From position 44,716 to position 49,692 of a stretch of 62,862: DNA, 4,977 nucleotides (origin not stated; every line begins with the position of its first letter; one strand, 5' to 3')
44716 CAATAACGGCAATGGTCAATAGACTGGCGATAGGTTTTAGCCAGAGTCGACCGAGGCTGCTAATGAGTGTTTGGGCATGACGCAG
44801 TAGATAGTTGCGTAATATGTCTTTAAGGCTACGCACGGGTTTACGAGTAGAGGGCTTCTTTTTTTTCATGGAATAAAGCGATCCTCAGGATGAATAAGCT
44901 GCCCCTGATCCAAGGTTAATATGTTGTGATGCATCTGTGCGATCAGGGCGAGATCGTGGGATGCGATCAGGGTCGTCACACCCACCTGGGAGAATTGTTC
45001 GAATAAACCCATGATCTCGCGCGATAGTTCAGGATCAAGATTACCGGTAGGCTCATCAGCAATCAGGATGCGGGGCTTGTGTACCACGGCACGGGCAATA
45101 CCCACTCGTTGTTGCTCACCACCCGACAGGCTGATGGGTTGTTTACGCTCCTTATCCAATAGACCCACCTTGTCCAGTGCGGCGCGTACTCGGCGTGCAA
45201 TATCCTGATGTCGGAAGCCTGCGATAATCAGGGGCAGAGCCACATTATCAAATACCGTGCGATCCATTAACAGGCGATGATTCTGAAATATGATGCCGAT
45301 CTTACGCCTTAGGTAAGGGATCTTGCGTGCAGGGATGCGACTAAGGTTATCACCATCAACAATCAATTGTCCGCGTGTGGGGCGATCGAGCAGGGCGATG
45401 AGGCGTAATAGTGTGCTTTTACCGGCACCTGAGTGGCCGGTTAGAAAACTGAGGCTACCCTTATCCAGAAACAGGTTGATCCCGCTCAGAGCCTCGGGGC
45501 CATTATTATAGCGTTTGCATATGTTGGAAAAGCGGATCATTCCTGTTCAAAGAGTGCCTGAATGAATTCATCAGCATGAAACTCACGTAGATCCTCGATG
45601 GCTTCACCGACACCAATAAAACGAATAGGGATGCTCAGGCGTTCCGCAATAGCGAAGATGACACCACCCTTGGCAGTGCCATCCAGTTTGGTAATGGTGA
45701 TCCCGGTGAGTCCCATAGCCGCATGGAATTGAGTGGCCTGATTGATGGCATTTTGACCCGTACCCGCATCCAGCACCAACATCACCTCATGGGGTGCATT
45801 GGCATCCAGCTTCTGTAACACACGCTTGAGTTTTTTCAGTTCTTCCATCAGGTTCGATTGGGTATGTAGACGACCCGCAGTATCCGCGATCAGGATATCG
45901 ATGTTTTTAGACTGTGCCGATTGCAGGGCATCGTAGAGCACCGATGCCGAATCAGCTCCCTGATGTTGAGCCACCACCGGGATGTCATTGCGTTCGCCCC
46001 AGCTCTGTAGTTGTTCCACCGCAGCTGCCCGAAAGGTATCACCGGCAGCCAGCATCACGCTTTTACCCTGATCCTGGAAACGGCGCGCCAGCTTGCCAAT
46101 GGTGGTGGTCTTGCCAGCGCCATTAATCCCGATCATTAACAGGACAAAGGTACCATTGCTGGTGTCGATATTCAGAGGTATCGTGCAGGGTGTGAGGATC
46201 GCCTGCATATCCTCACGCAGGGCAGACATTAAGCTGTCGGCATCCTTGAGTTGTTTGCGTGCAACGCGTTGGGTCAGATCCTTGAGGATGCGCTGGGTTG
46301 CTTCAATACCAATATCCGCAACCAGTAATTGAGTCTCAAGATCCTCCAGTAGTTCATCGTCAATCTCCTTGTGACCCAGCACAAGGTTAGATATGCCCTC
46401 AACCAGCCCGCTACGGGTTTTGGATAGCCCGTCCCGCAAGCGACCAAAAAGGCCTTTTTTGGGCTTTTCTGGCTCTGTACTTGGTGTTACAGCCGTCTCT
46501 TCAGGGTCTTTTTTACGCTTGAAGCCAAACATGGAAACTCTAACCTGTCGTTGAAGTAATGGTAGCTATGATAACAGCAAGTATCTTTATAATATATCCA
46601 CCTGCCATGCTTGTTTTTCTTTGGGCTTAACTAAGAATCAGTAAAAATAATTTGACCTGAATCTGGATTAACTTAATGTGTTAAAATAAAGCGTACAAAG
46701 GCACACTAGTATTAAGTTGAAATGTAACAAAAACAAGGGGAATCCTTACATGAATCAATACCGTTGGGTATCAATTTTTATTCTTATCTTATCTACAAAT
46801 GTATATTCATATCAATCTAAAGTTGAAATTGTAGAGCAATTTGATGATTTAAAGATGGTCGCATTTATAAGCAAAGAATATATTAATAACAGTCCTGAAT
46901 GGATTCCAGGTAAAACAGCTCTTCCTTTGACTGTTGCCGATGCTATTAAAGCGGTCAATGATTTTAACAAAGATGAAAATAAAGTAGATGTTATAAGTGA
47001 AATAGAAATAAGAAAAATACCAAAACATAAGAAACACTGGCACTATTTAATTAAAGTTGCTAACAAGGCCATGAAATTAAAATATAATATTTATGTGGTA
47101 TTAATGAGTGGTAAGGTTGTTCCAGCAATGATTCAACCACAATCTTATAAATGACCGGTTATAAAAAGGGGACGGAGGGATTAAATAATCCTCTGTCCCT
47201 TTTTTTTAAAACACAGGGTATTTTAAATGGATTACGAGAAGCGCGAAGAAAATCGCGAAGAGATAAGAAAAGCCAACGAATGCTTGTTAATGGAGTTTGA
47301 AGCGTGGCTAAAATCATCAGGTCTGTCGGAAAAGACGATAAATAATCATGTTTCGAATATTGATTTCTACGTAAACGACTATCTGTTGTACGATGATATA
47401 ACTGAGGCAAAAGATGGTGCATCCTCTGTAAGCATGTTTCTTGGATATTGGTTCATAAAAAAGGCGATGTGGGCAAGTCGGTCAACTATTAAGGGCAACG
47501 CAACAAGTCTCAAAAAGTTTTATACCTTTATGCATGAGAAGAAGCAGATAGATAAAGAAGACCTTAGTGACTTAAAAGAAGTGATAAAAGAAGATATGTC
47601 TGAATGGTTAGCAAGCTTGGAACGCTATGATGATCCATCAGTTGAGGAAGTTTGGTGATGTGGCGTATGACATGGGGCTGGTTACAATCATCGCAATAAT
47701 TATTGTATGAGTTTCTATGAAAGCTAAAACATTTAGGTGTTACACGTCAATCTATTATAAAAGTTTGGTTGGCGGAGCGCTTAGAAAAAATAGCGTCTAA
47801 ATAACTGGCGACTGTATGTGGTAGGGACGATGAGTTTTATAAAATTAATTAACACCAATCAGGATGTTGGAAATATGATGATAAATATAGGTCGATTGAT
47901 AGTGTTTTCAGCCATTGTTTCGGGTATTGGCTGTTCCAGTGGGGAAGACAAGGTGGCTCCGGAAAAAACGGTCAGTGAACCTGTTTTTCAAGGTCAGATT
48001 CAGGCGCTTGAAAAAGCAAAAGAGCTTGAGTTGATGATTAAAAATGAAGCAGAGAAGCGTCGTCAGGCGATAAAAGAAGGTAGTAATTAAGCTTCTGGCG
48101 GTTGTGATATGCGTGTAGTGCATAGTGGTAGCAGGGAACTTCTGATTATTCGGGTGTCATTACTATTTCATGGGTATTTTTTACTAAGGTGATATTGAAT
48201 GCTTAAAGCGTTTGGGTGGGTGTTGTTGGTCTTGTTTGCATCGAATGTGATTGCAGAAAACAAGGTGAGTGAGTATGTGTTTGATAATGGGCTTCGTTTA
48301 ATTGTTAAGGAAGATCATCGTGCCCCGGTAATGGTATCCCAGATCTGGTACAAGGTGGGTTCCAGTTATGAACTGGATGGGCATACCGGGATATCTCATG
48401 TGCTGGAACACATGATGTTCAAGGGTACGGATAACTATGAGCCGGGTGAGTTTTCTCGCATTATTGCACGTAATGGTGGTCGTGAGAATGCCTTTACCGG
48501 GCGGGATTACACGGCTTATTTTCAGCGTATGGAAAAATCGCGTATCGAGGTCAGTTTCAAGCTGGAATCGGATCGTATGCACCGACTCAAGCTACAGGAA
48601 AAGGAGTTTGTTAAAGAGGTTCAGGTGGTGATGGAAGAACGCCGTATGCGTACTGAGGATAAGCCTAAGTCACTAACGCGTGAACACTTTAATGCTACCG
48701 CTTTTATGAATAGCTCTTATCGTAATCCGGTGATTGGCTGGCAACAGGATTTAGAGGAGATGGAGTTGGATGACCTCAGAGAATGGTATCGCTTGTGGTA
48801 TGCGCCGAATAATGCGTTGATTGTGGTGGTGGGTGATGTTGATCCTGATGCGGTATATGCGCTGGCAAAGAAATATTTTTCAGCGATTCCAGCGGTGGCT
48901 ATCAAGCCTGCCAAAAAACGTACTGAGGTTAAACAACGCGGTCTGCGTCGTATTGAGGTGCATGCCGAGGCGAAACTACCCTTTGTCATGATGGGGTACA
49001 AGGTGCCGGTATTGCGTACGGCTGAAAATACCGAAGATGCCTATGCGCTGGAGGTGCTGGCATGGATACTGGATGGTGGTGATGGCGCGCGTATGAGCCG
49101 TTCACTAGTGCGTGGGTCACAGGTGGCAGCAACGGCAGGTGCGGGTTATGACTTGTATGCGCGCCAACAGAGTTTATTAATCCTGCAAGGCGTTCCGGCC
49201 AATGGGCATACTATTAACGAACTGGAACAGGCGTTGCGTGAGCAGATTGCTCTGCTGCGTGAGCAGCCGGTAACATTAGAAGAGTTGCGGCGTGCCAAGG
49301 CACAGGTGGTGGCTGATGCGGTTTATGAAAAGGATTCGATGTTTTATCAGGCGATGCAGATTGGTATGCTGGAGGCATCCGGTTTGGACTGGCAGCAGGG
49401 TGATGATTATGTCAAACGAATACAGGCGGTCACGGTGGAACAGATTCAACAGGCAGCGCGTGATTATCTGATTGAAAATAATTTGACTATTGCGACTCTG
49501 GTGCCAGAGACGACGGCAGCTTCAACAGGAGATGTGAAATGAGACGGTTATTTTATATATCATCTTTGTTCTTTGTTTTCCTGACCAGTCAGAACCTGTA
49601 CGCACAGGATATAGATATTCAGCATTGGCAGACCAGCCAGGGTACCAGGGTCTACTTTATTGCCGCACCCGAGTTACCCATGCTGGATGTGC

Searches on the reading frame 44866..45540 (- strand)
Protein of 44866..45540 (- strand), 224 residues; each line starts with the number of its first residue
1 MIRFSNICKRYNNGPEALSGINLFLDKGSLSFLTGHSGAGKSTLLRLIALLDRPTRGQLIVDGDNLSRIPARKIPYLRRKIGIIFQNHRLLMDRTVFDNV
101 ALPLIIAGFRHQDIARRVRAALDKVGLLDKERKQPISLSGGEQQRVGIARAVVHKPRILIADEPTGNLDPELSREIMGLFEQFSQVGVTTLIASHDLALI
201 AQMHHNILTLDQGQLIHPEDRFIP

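Call 46: search_protein_families(library=pfam, proteins=[window:44866-45540:-], max_evalue=0.001)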
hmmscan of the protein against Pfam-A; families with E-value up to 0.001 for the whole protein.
window:44866-45540:- (224 aa): 3 families
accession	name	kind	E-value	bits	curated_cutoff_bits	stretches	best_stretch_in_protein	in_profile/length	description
PF00005.33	ABC_tran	-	1.2e-34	120.3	25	1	18-165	1-136/137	ABC transporter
PF13304.12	AAA_21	-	2.8e-10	41.2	27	1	153-200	256-303/304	AAA domain, putative AbiEii toxin, Type IV TA system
PF13481.12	AAA_25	-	0.00031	20.9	27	0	21-46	26-51/195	AAA domain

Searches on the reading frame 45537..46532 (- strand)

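Call 46: search_protein_families(library=pfam, proteins=[window:45537-46532:-], max_evalue=0.001)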
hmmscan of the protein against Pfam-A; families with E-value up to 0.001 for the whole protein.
window:45537-46532:- (331 aa): 11 families
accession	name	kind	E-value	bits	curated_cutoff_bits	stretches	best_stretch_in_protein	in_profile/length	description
PF00448.28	SRP54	-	8.8e-77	257.6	22.7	1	129-328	2-195/196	SRP54-type protein, GTPase domain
PF02881.24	SRP54_N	-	7.8e-13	48.9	22.4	1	43-108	1-74/75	SRP54-type protein, helical bundle domain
PF06414.18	Zeta_toxin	-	7.3e-06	26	22.3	1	130-234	18-119/199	Zeta toxin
PF13401.12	AAA_22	-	8.4e-06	26.6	27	1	131-238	8-110/130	AAA domain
PF13604.12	AAA_30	-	4.2e-05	23.8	27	1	126-225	16-103/191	AAA domain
PF13207.12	AAA_17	-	6.3e-05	23.7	27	1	135-234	2-94/136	AAA domain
PF09848.15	SLFN-g3_helicase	-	0.00041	20.2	24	1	130-250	3-116/354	Schlafen group 3, DNA/RNA helicase domain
PF00005.33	ABC_tran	-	0.00049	21.1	25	1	130-230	13-80/137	ABC transporter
PF13671.12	AAA_33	-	0.00068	20.4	27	0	130-238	1-98/143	AAA domain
PF02223.23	Thymidylate_kin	-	0.00072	19.7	27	0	135-161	3-29/185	Thymidylate kinase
PF01583.26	APS_kinase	-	0.00083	19.8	21.1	0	129-175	3-49/152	Adenylylsulphate kinase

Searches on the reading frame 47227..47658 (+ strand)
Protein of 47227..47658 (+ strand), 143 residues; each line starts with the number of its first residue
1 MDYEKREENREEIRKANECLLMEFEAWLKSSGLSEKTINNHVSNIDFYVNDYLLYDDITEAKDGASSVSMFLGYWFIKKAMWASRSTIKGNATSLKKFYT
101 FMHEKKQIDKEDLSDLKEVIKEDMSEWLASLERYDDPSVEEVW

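Call 46: search_protein_families(library=pfam, proteins=[window:47227-47658:+], max_evalue=0.001)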
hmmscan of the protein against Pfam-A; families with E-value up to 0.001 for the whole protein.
window:47227-47658:+ (143 aa): 2 families
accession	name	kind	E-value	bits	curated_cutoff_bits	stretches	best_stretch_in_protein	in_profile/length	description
PF13102.12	Phage_int_SAM_5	-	2.9e-05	24.8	22.3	0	14-50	44-80/98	Phage integrase SAM-like domain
PF02899.23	Phage_int_SAM_1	-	4.7e-05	24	22.3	0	76-128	9-60/83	Phage integrase, N-terminal SAM-like domain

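Call 49: search_protein_families(library=pfam, proteins=[window:47227-47658:+], max_evalue=1)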
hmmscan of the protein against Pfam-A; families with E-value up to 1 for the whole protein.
window:47227-47658:+ (143 aa): 6 families
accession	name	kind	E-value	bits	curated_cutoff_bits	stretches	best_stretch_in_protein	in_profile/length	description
PF13102.12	Phage_int_SAM_5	-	2.9e-05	24.8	22.3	1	14-50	44-80/98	Phage integrase SAM-like domain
PF02899.23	Phage_int_SAM_1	-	4.7e-05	24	22.3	2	76-128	9-60/83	Phage integrase, N-terminal SAM-like domain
PF13495.12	Phage_int_SAM_4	-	0.0021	18.9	27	1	20-104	1-80/85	Phage integrase, N-terminal SAM-like domain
PF06798.17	PrkA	-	0.017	15.3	25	1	34-128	119-210/255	PrkA serine protein kinase C-terminal domain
PF24815.1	HMG_WDHD1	-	0.036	14.5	51.6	1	108-127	16-37/51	WDHD1 HMG box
PF07295.17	DUF1451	-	0.054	14.1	26.1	1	93-136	16-59/146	Zinc-ribbon containing domain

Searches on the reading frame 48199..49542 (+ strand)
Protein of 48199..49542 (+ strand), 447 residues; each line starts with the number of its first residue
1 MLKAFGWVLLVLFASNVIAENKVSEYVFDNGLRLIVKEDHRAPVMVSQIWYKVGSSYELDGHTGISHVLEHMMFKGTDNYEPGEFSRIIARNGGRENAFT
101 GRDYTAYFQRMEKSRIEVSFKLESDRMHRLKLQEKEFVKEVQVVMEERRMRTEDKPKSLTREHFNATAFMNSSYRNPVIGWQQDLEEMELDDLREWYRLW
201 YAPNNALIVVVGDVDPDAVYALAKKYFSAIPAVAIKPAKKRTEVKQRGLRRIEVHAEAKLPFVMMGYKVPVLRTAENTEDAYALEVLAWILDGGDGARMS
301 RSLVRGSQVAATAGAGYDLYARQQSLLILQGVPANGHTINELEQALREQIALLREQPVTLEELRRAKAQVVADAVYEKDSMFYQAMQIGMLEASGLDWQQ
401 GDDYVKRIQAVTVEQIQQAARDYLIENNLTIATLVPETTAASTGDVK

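Call 6: search_protein_families(library=pfam, proteins=[window:48199-49542:+], max_evalue=0.01)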
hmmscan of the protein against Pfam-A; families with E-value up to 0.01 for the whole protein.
window:48199-49542:+ (447 aa): 2 families
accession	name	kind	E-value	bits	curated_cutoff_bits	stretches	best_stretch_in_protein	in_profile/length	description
PF05193.26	Peptidase_M16_C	-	3.5e-31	108.9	23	1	189-369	3-180/181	Peptidase M16 inactive domain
PF00675.25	Peptidase_M16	-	8.9e-24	84.5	22.3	1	35-179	3-146/149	Insulinase (Peptidase family M16)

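Call 75: find_related_loci(query=window:48199-49542:+, collection=metagenome_contigs, flank=10000)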
Query window:48199-49542:+ (447 aa) in metagenome_contigs; peptide patterns used: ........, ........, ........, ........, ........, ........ (x = any residue, [..] = any of these).
600 stretches matched a pattern (row limit reached: there are more); 591 encode a relative of the query (tblastn E <= 1e-3); the best 80 are kept; 80 distinct loci.
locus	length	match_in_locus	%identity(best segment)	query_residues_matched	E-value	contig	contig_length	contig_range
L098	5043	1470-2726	64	19-437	0e+0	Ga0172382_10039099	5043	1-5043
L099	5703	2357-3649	63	7-436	0e+0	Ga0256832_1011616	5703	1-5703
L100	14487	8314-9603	63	8-437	0e+0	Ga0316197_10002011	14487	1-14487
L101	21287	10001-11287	63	8-436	0e+0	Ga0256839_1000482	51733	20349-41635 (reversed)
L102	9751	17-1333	62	1-437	0e+0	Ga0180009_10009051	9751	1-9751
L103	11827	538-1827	63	8-436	0e+0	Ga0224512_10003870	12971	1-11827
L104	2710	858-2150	62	8-436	0e+0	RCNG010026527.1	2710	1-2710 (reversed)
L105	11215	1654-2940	63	8-436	0e+0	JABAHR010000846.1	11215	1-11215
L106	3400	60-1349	62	7-436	0e+0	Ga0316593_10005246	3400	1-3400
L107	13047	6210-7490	63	10-436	0e+0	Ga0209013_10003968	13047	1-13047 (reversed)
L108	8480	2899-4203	61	2-436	0e+0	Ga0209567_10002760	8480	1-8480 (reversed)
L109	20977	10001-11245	65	22-436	0e+0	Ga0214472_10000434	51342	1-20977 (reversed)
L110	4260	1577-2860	63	9-436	0e+0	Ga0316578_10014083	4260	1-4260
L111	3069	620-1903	62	10-437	0e+0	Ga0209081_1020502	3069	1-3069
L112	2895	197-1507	61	7-437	0e+0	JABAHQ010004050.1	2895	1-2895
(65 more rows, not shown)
